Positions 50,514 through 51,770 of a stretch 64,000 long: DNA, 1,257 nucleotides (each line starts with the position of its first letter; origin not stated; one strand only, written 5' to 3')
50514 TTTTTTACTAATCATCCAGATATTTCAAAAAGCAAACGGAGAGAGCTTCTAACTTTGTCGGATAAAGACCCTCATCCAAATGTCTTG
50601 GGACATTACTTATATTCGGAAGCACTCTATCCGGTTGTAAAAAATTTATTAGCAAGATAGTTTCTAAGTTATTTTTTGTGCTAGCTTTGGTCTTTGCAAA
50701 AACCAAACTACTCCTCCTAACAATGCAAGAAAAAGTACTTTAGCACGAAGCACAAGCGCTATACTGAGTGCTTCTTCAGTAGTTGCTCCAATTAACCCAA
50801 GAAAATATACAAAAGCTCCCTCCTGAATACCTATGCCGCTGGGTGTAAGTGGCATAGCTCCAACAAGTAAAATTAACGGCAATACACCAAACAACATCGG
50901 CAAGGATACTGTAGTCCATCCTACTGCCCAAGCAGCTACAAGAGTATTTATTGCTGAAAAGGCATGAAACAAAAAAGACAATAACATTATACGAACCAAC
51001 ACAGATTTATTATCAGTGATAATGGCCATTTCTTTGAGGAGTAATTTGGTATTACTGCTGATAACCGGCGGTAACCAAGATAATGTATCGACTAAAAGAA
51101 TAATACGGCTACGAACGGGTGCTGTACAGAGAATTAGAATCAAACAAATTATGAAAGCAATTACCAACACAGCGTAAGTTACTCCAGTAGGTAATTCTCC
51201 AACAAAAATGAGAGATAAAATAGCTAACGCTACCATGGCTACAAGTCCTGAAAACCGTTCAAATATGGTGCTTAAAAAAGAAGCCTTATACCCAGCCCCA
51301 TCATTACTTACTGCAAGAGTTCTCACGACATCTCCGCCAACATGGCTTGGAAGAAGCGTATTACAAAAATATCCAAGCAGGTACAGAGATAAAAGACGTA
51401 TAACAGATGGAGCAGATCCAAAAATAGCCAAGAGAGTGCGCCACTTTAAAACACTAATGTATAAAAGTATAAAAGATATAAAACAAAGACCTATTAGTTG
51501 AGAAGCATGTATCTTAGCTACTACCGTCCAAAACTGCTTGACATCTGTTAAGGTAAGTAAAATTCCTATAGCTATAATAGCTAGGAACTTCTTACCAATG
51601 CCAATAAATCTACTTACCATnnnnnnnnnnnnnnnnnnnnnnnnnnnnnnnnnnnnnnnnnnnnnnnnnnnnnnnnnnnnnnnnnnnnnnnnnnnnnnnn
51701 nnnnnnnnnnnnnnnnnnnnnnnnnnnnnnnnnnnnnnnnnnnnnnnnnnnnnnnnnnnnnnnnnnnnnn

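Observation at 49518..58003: ABC-transporter-dependent glycan locus ends in a PMT/ArnT-type GT-C fused to a discoidin-like domain, with a UPF0104 flippase-like protein and an SGNH hydrolase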

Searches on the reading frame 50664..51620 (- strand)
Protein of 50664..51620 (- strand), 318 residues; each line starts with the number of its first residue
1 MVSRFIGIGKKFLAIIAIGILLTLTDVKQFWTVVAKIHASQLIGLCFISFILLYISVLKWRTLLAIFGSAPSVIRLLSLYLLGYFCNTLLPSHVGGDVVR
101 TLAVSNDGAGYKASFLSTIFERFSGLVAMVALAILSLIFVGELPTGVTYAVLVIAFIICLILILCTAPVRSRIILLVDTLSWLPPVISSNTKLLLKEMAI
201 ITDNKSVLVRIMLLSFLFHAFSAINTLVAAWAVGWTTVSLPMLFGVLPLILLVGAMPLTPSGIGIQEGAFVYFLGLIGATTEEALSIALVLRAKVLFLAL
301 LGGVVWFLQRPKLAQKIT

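Call 4: search_protein_families(library=pfam, proteins=[window:50664-51620:-], max_evalue=0.01)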
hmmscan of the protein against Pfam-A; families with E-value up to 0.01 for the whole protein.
window:50664-51620:- (318 aa): 1 family
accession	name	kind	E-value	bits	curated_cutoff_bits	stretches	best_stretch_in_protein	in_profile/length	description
PF03706.18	LPG_synthase_TM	-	6.4e-41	141.2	33.4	1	15-302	5-302/302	Lysylphosphatidylglycerol synthase TM region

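Call 5: search_protein_families(library=ncbifam, proteins=[window:50664-51620:-], max_evalue=0.01)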
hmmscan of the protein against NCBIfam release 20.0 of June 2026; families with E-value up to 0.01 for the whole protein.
window:50664-51620:- (318 aa): 2 families
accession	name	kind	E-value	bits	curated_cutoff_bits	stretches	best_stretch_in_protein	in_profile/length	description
TIGR00374.1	TIGR00374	subfamily_domain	6.4e-23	81.7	43.2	1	13-305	3-309/323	flippase-like domain-containing protein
TIGR03476.1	HpnL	subfamily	1.9e-10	40.5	195.65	1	12-306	10-314/318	putative membrane protein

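Call 72: find_homologous_proteins(query=window:50664-51620:-)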
Query window:50664-51620:- (318 aa): 155 proteins with E <= 0.001 among 8000 candidates; the best 120 are listed.
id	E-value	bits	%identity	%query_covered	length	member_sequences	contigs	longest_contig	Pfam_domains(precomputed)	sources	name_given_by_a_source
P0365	5.1e-150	517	100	80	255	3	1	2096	PF03706.19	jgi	jgi:uncharacterized protein (TIRG00374 family)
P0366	1.7e-77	279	48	95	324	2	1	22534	PF03706.19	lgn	-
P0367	2.2e-60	223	41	91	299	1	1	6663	PF03706.19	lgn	-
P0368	1.2e-58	217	46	90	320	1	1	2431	PF03706.19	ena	-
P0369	1.3e-58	217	43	97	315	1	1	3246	PF03706.19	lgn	-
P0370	2.2e-58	217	42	92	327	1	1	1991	PF03706.19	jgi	jgi:glycosyltransferase 2 family protein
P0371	2.9e-58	216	42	91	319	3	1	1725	PF03706.19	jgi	jgi:glycosyltransferase 2 family protein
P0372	1.1e-57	214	39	97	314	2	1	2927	PF03706.19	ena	-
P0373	1.4e-57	214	42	97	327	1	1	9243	PF03706.19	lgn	-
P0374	2.8e-57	213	40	95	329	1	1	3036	PF03706.19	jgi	jgi:uncharacterized protein (TIRG00374 family)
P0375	6.0e-57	212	40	96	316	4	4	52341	PF03706.19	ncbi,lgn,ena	-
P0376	2.0e-56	210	41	90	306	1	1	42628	PF03706.19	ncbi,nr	ncbi:MAG: flippase-like domain-containing protein [Oligoflexia bacterium]|nr:flippase-like domain-co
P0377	3.4e-56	209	39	95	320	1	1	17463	PF03706.19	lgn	-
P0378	6.3e-56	208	40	92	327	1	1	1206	PF03706.19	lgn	-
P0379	1.7e-55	207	41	87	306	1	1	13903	PF03706.19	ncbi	-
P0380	1.3e-54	204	39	98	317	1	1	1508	PF03706.19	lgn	-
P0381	1.6e-54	204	39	95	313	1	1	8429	PF03706.19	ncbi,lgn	-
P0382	1.8e-54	204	43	86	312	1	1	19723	PF03706.19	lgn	-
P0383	2.4e-54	203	41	96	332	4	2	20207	PF03706.19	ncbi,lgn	-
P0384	3.2e-54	203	46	83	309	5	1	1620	PF03706.19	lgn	-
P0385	3.6e-54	203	41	90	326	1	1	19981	PF03706.19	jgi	-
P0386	8.6e-54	201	43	83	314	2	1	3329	PF03706.19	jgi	jgi:uncharacterized protein (TIRG00374 family)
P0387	9.0e-54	201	39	89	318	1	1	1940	PF03706.19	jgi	-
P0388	1.5e-53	201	43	81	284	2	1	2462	PF03706.19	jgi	jgi:uncharacterized protein (TIRG00374 family)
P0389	2.4e-53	200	41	92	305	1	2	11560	PF03706.19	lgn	-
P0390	3.3e-53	200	39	93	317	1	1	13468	PF03706.19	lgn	-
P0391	4.3e-53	199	39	92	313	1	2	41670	PF03706.19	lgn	-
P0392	8.3e-53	198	43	81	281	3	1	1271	PF03706.19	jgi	jgi:hypothetical protein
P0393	9.3e-53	198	39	91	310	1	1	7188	PF03706.19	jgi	jgi:uncharacterized protein (TIRG00374 family)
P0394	2.2e-52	197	40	95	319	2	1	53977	PF03706.19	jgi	jgi:uncharacterized protein (TIRG00374 family)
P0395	2.5e-52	197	37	93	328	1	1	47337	PF03706.19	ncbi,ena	-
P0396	3.2e-52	196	42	89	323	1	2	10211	PF03706.19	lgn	-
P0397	7.3e-52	195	42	92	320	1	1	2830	PF03706.19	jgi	jgi:uncharacterized protein (TIRG00374 family)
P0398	7.4e-52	195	40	93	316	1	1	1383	PF03706.19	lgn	-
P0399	8.0e-52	195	39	95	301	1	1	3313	PF03706.19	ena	-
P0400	1.1e-51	194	46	80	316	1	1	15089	PF03706.19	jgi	jgi:uncharacterized protein (TIRG00374 family)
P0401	1.2e-51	194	40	86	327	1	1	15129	PF03706.19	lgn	-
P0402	1.4e-51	194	40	96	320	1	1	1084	PF03706.19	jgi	jgi:hypothetical protein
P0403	1.7e-51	194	39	91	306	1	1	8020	PF03706.19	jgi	jgi:glycosyltransferase 2 family protein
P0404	2.3e-51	193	41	90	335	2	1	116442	PF03706.19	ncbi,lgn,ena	-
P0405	2.7e-51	193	42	89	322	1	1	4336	PF03706.19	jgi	jgi:uncharacterized protein (TIRG00374 family)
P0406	3.7e-51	193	43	78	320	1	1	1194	PF03706.19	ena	-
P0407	3.8e-51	193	39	94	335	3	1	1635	PF03706.19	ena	-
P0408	3.9e-51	193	42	93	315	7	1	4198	PF03706.19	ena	-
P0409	4.3e-51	193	42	90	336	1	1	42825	PF03706.19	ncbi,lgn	-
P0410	4.7e-51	192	42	82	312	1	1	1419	PF03706.19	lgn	-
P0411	5.0e-51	192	39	90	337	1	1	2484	PF03706.19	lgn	-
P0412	5.5e-51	192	39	96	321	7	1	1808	PF03706.19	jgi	jgi:uncharacterized protein (TIRG00374 family)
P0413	5.8e-51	192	37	96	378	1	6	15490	PF03706.19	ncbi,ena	-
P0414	5.8e-51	192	38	94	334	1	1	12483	PF03706.19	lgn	-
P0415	6.3e-51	192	41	90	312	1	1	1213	PF03706.19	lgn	-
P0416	7.1e-51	192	39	92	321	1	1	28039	PF03706.19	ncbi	-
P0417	1.1e-50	191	41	86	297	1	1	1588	PF03706.19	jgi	jgi:uncharacterized protein (TIRG00374 family)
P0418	1.1e-50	191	39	92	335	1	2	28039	PF03706.19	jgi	jgi:uncharacterized protein (TIRG00374 family)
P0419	1.2e-50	191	41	97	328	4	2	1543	PF03706.19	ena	-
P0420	1.4e-50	191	44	95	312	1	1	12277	PF03706.19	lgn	-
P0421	1.5e-50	191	42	82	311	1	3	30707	PF03706.19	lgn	-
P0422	2.4e-50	190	39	83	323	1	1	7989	PF03706.19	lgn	-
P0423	2.5e-50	190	41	86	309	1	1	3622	PF03706.19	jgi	jgi:glycosyltransferase 2 family protein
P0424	4.3e-50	189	40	81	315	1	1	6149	PF03706.19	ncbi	-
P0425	4.4e-50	189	39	94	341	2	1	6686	PF03706.19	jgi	jgi:uncharacterized protein (TIRG00374 family)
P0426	5.0e-50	189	41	95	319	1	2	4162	PF03706.19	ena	-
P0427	5.2e-50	189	39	93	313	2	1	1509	PF03706.19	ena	-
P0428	8.1e-50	188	38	97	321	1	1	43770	PF03706.19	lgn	-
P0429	1.1e-49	188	38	95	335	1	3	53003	PF03706.19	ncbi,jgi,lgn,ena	jgi:uncharacterized protein (TIRG00374 family)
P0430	1.8e-49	187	40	75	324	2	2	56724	PF03706.19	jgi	jgi:uncharacterized protein (TIRG00374 family)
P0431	1.8e-49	187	39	83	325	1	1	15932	PF03706.19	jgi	jgi:uncharacterized protein (TIRG00374 family)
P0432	2.1e-49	187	39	93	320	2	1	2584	PF03706.19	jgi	jgi:uncharacterized protein (TIRG00374 family)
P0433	2.5e-49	187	44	84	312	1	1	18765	PF03706.19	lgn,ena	-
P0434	3.1e-49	186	41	93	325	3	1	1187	PF03706.19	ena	-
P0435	3.2e-49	186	43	82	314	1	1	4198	PF03706.19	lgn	-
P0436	6.0e-49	186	43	80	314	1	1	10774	PF03706.19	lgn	-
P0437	6.4e-49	185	43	81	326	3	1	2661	PF03706.19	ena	-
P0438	8.4e-49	185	41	82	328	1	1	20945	PF03706.19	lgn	-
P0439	8.5e-49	185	40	86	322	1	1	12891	PF03706.19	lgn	-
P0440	1.2e-48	185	40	95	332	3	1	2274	PF03706.19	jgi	-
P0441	1.3e-48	184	41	88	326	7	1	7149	PF03706.19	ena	-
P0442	2.6e-48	183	41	88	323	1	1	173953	PF03706.19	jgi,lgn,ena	-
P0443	2.8e-48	183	39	96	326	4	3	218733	PF03706.19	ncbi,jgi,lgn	jgi:uncharacterized protein (TIRG00374 family)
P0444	3.3e-48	183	40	95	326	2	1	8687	PF03706.19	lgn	-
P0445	4.4e-48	183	40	94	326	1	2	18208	PF03706.19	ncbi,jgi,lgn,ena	jgi:uncharacterized protein (TIRG00374 family)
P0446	4.4e-48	183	39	88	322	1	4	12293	PF03706.19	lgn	-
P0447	4.8e-48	183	40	87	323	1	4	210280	PF03706.19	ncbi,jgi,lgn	jgi:uncharacterized protein (TIRG00374 family)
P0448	5.4e-48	182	38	93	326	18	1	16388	PF03706.19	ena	-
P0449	6.1e-48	182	34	99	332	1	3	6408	PF03706.19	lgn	-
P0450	9.4e-48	182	42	85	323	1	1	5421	PF03706.19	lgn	-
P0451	1.1e-47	181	41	90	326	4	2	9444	PF03706.19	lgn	-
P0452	1.1e-47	181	40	81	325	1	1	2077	PF03706.19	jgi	jgi:uncharacterized protein (TIRG00374 family)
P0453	1.1e-47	181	41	90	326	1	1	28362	PF03706.19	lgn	-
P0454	1.2e-47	181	39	81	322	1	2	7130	PF03706.19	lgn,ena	-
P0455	1.4e-47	181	39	96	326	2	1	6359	PF03706.19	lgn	-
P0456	1.6e-47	181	39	92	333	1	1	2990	PF03706.19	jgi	-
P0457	1.6e-47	181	39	92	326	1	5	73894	PF03706.19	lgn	-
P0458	2.6e-47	180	42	82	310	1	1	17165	PF03706.19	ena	-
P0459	2.8e-47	180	42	82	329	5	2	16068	PF03706.19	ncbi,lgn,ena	ncbi:MAG: YbhN family protein [Pseudomonadota bacterium]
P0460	3.3e-47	180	42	81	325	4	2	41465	PF03706.19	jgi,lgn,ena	-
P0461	3.4e-47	180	41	80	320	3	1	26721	PF03706.19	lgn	-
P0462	4.4e-47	179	42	81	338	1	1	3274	PF03706.19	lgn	-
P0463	4.9e-47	179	42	80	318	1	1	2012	PF03706.19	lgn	-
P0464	5.9e-47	179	38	93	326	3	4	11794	PF03706.19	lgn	-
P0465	7.5e-47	179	36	98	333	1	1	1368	PF03706.19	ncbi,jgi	jgi:uncharacterized protein (TIRG00374 family)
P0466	1.0e-46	178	38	94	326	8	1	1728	PF03706.19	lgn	-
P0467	1.1e-46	178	43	81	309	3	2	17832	PF03706.19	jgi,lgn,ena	-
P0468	1.3e-46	178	40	85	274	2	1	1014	PF03706.19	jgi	-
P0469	1.9e-46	177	37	97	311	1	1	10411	PF03706.19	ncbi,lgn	-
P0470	2.6e-46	177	39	94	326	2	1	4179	PF03706.19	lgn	-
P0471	2.6e-46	177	39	96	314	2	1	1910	PF03706.19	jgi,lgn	jgi:uncharacterized protein (TIRG00374 family)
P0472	2.8e-46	177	40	92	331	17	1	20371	PF03706.19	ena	-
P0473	3.5e-46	176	37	95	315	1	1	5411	PF03706.19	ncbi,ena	-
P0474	4.3e-46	176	40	82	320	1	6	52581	PF03706.19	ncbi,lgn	-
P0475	5.8e-46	176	38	81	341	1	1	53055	PF03706.19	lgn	-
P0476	6.7e-46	176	40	86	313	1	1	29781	PF03706.19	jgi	-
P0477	8.0e-46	175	38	95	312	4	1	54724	PF03706.19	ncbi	-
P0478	1.0e-45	175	39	90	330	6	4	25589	PF03706.19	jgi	jgi:uncharacterized protein (TIRG00374 family)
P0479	1.1e-45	175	41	81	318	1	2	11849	PF03706.19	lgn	-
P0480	1.5e-45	174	39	92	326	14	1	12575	PF03706.19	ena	-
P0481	6.3e-45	172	35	95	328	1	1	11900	PF03706.19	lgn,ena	-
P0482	1.0e-44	172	40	84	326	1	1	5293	PF03706.19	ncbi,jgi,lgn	jgi:uncharacterized protein (TIRG00374 family)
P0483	1.0e-44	172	37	94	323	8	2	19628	PF03706.19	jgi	jgi:uncharacterized protein (TIRG00374 family)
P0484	3.2e-44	170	41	83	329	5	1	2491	PF03706.19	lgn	-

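Call 73: find_encoding_contigs(protein=P0365, flank=3000, max_places=2)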
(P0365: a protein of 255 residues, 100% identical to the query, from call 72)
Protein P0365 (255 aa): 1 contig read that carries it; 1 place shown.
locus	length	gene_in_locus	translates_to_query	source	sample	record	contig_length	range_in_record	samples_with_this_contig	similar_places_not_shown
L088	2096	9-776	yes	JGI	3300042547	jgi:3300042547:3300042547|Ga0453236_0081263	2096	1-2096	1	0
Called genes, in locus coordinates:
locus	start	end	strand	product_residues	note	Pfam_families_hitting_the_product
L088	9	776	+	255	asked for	PF03706:LPG_synthase_TM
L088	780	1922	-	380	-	PF13472:Lipase_GDSL_2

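Call 74: find_encoding_contigs(protein=P0443, flank=9000, max_places=1)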
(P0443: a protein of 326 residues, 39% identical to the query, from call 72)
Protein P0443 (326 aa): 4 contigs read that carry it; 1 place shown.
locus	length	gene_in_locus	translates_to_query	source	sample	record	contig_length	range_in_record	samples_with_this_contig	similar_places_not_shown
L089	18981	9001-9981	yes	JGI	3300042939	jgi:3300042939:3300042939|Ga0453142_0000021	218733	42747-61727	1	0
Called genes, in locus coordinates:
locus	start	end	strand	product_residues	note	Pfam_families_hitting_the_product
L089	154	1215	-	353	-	PF01435:Peptidase_M48, PF08239:SH3_3 (weak)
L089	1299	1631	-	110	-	-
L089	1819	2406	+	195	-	PF00156:Pribosyltran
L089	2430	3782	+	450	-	PF00005:ABC_tran, PF14524:Wzt_C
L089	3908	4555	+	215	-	PF01061:ABC2_membrane (weak)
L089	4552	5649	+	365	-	PF00534:Glycos_transf_1, PF13692:Glyco_trans_1_4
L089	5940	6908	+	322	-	PF13439:Glyco_transf_4, PF13579:Glyco_trans_4_4, PF20706:GT4-conflict, PF00534:Glycos_transf_1, PF13692:Glyco_trans_1_4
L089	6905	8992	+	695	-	PF00754:F5_F8_type_C (weak)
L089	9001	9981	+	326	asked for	PF03706:LPG_synthase_TM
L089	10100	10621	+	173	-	-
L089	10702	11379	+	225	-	-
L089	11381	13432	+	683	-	-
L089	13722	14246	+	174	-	PF03938:OmpH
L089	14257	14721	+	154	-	PF22817:ApeP-like, PF07977:FabA, PF22818:ApeI-like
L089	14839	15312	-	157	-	-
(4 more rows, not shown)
